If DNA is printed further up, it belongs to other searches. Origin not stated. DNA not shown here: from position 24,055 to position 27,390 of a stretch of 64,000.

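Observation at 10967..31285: Hdr/Mvh super-operon: seven HdrA-type flavin modules and four MvhD domains around a single [NiFe] hydrogenase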

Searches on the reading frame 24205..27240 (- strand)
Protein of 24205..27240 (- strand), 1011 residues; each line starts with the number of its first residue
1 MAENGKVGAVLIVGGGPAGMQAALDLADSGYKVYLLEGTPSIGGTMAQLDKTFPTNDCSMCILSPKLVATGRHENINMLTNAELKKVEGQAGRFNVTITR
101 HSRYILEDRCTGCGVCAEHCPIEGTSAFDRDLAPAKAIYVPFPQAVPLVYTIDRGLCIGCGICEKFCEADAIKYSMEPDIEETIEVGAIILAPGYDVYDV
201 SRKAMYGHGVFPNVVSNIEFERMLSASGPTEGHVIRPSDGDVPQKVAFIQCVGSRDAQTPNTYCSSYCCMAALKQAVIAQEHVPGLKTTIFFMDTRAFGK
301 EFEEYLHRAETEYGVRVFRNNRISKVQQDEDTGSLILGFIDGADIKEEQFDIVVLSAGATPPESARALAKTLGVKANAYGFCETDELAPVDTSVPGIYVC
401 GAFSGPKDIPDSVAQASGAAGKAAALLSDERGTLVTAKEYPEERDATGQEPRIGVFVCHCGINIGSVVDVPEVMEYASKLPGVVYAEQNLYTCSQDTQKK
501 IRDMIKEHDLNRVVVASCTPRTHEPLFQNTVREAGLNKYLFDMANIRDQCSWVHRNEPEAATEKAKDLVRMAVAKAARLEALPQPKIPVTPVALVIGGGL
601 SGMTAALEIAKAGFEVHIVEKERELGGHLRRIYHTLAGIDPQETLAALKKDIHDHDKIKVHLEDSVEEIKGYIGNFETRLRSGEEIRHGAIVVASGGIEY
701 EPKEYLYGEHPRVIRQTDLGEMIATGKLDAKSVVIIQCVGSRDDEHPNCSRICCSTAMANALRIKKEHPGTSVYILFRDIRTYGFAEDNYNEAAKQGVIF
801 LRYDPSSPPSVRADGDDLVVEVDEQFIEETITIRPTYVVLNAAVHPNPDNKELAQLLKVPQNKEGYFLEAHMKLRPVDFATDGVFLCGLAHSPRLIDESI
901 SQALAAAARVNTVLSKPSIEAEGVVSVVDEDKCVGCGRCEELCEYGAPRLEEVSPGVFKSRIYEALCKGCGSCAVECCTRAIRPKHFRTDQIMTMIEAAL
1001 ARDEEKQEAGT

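Call 4: search_protein_families(library=pfam, proteins=[window:24205-27240:-], max_evalue=0.01)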
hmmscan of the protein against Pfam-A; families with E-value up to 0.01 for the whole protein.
window:24205-27240:- (1011 aa): 29 families (the best 25 are shown)
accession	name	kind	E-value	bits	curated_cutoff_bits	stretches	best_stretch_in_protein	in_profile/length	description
PF07992.20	Pyr_redox_2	-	1.8e-29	103.5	26.1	3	283-416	168-287/291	Pyridine nucleotide-disulphide oxidoreductase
PF00037.32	Fer4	-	1.1e-19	69.7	21.1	3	927-948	2-23/24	4Fe-4S binding domain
PF13450.12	NAD_binding_8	-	2.5e-17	63.3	21.9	2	595-631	1-37/68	NAD(P)-binding Rossmann-like domain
PF12831.13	FAD_oxidored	-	4.5e-17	62.9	27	2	10-47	2-39/416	FAD dependent oxidoreductase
PF13738.12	Pyr_redox_3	-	2e-15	57.2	30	2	594-697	168-266/305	Pyridine nucleotide-disulphide oxidoreductase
PF00890.30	FAD_binding_2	-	8.5e-15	55.3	20.4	2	594-629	3-38/414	FAD binding domain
PF12837.12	Fer4_6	-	1.8e-14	53.3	25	3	926-948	2-24/24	4Fe-4S binding domain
PF03486.20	HI0933_like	-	2.3e-14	53.9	50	2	10-43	3-36/244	HI0933-like protein Rossmann domain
PF01266.30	DAO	-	8.1e-14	52.3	27.9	2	594-627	3-37/353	FAD dependent oxidoreductase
PF00070.33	Pyr_redox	-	1.5e-12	48.3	22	0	10-43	2-35/82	Pyridine nucleotide-disulphide oxidoreductase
PF12797.12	Fer4_2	-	1.7e-12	46.9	24.5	2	104-121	4-21/22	4Fe-4S binding domain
PF14697.11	Fer4_21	-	3.2e-12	46.8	35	2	927-982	2-57/59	4Fe-4S dicluster domain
PF12838.12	Fer4_7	-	2.2e-10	41.2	27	2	932-980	1-51/52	4Fe-4S dicluster domain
PF01134.28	GIDA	-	1.2e-09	38.2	22.1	2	10-47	2-29/391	Glucose inhibited division protein A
PF01494.25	FAD_binding_3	-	4.1e-09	36.6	22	2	591-625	3-36/349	FAD binding domain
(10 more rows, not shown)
